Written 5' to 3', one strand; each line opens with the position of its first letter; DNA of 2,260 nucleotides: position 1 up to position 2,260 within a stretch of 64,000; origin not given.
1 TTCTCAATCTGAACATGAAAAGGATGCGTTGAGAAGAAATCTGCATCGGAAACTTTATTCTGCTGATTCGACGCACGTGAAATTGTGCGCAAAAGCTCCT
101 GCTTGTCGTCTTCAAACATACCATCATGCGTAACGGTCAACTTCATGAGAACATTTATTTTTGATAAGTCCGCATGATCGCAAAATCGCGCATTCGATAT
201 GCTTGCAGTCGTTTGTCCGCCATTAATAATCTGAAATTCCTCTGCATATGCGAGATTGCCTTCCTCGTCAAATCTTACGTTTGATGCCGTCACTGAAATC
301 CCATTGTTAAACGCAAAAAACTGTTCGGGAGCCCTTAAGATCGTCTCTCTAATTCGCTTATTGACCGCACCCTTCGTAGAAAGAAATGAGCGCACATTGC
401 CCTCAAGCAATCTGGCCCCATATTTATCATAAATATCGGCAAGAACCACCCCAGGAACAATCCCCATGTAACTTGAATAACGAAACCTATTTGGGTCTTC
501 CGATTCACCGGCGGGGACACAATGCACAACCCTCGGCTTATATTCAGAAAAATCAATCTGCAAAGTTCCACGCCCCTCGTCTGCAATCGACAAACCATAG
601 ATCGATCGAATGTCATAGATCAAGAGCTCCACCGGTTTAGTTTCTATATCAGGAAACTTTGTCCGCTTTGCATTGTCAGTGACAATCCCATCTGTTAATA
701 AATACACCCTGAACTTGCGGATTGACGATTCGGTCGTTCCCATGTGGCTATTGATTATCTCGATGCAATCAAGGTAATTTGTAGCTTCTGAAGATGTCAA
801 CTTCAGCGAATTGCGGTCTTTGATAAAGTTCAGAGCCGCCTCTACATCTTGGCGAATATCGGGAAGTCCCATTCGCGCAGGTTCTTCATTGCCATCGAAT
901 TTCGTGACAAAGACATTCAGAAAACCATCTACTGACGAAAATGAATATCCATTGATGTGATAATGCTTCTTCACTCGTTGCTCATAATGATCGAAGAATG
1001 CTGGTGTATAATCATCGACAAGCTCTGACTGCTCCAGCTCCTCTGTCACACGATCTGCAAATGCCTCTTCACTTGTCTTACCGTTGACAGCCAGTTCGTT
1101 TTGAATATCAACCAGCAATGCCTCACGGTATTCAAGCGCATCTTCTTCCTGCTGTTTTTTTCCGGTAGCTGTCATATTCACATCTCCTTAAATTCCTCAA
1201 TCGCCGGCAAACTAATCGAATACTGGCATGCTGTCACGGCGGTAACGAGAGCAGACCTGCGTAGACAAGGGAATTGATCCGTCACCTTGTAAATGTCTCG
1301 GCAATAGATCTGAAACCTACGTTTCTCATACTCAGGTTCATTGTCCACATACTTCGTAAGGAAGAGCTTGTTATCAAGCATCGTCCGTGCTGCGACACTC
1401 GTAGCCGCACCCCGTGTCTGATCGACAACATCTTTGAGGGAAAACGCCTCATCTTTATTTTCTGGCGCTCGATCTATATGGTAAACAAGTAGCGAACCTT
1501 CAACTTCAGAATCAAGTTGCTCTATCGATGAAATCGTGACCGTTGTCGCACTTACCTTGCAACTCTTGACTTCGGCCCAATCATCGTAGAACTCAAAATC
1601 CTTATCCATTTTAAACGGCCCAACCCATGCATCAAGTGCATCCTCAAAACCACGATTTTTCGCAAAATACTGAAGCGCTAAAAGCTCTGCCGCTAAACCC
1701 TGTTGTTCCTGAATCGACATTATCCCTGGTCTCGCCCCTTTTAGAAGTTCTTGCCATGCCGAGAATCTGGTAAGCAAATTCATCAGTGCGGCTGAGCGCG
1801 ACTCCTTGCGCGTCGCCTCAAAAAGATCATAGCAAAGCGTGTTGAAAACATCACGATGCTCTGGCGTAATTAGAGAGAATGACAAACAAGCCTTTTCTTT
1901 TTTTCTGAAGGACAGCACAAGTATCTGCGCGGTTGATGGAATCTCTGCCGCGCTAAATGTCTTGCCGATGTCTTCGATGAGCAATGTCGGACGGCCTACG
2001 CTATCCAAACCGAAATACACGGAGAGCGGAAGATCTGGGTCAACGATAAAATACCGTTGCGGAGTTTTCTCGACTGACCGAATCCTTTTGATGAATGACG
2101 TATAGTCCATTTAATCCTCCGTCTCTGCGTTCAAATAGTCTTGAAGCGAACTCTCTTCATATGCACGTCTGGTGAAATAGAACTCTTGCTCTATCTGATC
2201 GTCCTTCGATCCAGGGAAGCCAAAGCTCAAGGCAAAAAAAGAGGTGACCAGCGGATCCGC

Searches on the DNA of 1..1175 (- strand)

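Call 84: search_dna_similar(query=L090:3900-13800:+, collection=ecoli_genomes, mode=near, max_rows=8)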
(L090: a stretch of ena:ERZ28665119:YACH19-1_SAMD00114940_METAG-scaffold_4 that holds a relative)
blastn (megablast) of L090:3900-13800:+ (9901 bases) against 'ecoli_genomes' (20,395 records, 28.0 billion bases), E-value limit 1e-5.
Records with a match: 161; places in all: 161; records where one place covers at least 80% of the query: 0.
Genomes with a match: 161 of 5426; with a place that covers at least 80% of the query: 0. Places per genome that has any: lowest 1, median 1, highest 1. On chromosomes: 161 places; on plasmids: 0.
Best place of each record, by identity: 95-99% 56; 90-95% 105.
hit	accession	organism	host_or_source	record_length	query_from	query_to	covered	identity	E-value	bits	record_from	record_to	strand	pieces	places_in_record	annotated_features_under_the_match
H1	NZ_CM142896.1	Escherichia coli strain 2196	Homo sapiens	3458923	1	596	6%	96.2%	0e+0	991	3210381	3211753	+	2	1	IS1-like element IS1B family transposase | HNH endonuclease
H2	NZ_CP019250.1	Escherichia coli strain 13KWH46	Homo sapiens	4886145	1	596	6%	96.1%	0e+0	974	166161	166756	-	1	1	HNH endonuclease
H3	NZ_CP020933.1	Escherichia coli strain HB-Coli0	chicken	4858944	1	596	6%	96.1%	0e+0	974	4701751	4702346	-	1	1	HNH endonuclease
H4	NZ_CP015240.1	Escherichia coli strain 2011C-3911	Homo sapiens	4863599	1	596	6%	96.1%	0e+0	974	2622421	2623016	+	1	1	HNH endonuclease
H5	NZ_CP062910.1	Escherichia coli O112ab:H8 strain Res13-Lact-EA06-22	Sus scrofa domesticus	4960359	1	596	6%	96.1%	0e+0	974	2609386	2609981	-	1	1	HNH endonuclease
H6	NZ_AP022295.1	Escherichia coli strain BEC1-S17-ESBL-07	-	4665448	1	596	6%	96.1%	0e+0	974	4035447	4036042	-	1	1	HNH endonuclease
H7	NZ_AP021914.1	Escherichia coli strain WP2-W18-CRE-03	-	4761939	1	596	6%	96.1%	0e+0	974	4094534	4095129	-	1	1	HNH endonuclease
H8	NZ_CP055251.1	Escherichia coli strain AH01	chicken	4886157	1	596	6%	96.1%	0e+0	974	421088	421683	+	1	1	HNH endonuclease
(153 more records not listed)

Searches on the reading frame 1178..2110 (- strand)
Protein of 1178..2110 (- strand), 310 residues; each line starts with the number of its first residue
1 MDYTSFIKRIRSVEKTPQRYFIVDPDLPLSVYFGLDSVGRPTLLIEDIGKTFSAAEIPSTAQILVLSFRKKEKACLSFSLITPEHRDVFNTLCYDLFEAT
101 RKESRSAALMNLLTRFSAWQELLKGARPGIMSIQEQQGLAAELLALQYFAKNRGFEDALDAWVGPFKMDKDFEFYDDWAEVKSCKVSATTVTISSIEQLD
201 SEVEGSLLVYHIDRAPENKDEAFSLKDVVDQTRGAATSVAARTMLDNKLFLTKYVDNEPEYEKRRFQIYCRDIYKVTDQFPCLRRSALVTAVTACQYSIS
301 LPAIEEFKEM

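Call 6: search_protein_families(library=pfam, proteins=[window:1178-2110:-], max_evalue=0.01)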
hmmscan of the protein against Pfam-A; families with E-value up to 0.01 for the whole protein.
window:1178-2110:- (310 aa): 1 family
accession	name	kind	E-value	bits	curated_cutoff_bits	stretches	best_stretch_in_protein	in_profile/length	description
PF14390.12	DUF4420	-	1.1e-53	182.9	27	1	22-301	21-305/306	Putative PD-(D/E)XK family member, (DUF4420)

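Call 7: search_protein_families(library=padloc, proteins=[window:1178-2110:-], max_evalue=0.01)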
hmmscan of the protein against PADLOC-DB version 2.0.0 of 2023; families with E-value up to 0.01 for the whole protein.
window:1178-2110:- (310 aa): 1 family
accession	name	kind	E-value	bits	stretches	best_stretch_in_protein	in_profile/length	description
PDLC02206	MzaD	-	3.5e-17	60.9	1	86-301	102-317/342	-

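Call 8: search_protein_families(library=ncbifam, proteins=[window:1178-2110:-], max_evalue=0.01)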
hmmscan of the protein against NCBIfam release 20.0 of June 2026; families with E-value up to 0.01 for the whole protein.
window:1178-2110:- (310 aa): 1 family
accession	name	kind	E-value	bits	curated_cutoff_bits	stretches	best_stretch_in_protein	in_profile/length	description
NF041934.1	MzaD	equivalog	1e-25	90.6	420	1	84-306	88-313/326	MZA anti-phage system associated PD-(D/E)XK motif protein MzaD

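Call 42: search_solved_structures(query=window:1178-2110:-, max_evalue=0.1)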
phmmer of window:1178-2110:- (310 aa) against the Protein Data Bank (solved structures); distinct sequences matched with E-value up to 0.1: 0.

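Call 52: find_encoding_contigs(protein=window:1178-2110:-, flank=10000, max_places=4)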
Protein window:1178-2110:- (310 aa): no gene with exactly this product is on record in the collection.

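Call 62: search_protein_families(library=pfam, proteins=[L086:4334-5893:+], max_evalue=1)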
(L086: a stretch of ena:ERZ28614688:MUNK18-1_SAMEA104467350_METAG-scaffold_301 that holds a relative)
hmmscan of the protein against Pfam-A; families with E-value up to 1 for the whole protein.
L086:4334-5893:+ (519 aa): 1 family
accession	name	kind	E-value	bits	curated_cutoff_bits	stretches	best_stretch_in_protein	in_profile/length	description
PF09254.17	FokI_cleav_dom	-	8.6e-11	42.1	25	1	351-503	22-183/188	FokI, cleavage domain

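Call 85: search_protein_families(library=ncbifam, proteins=[L086:10936-13080:+], max_evalue=0.00001)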
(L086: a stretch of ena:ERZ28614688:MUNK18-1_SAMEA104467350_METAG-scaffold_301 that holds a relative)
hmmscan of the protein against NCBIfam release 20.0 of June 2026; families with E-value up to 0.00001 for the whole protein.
L086:10936-13080:+ (714 aa): 1 family
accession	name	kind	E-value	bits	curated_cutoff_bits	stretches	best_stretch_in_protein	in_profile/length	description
NF041935.1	MzaE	equivalog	1.8e-88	297.6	1050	1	31-606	28-582/593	MZA anti-phage system associated AIPR family protein MzaE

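Call 96: search_protein_families(library=padloc, proteins=[L086:4334-5893:+, L086:2621-4321:+], max_evalue=0.00001)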
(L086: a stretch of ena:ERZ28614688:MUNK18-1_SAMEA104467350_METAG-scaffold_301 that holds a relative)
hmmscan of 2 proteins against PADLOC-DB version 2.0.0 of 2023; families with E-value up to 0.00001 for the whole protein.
L086:4334-5893:+ (519 aa): 3 families
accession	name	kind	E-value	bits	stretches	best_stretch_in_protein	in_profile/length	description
PDLC03504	REase_II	-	7.6e-28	95.6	1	5-187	7-188/540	Type II restriction enzyme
PDLC03394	REase_II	-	7.5e-09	32.5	1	5-186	7-182/684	Type II nicking endonuclease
PDLC03477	REase_II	-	2.8e-06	24.2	0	364-514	443-608/616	Type II restriction enzyme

L086:2621-4321:+ (566 aa): 56 families (the best 25 are shown)
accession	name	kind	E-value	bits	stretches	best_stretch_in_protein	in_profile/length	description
PDLC03378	MTase_II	-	6e-112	372.3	1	212-558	3-341/344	Type II methyltransferase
PDLC03234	MTase_II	-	7.7e-60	201.1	2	217-417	10-204/375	Type II methyltransferase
PDLC03272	MTase_II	-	4.7e-52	175.5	1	210-549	73-392/407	Type II methyltransferase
PDLC00033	DruM2|DruM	-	2.5e-49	166.5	1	216-548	26-365/368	DNA cytosine methylase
PDLC03326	MTase_II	-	1.4e-47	160.8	2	217-407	10-195/412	Type II methyltransferase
PDLC03223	MTase_II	-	6.6e-45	151.5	2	427-547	348-466/469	Type II methyltransferase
PDLC00026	DruM2|DruM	-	9.7e-45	151.6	1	216-549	9-320/336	DNA cytosine methylase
PDLC03237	MTase_II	-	3.4e-44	149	2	215-389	797-972/1036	Type II methyltransferase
PDLC00027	DruM2|DruM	-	8.3e-43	145.1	2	226-399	21-185/361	DNA cytosine methylase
PDLC00031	DruM2|DruM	-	1.4e-41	140.8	2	216-398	16-184/361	DNA cytosine methylase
PDLC02649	DrmMII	-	2.7e-37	126.7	2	249-396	81-229/422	DrmMII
PDLC03307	MTase_II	-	1.6e-34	117.8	1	216-549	5-371/382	Type II methyltransferase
PDLC02656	DrmMII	-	7.3e-32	108.8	2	212-389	5-206/491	DrmMII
PDLC00030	DruM2|DruM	-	5.1e-30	102.9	2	216-388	10-187/380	DNA cytosine methylase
PDLC03330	MTase_II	-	9.6e-30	101.7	1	215-547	102-426/430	Type II methyltransferase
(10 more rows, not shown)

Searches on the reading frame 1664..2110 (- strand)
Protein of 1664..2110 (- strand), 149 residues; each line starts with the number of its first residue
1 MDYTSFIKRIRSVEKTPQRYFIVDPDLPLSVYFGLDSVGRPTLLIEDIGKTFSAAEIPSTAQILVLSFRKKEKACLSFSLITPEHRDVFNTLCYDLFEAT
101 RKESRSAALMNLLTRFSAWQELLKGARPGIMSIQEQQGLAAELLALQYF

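Call 62: search_protein_families(library=pfam, proteins=[window:1664-2110:-], max_evalue=1)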
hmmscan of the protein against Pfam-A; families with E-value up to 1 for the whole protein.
seq(149 aa): 2 families
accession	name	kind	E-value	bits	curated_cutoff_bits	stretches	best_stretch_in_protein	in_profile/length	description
PF14390.12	DUF4420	-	2.1e-18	67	27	1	22-148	21-149/306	Putative PD-(D/E)XK family member, (DUF4420)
PF18803.6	CxC2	-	0.21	12.2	27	1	59-119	24-84/107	CxC2 like cysteine cluster associated with KDZ transposases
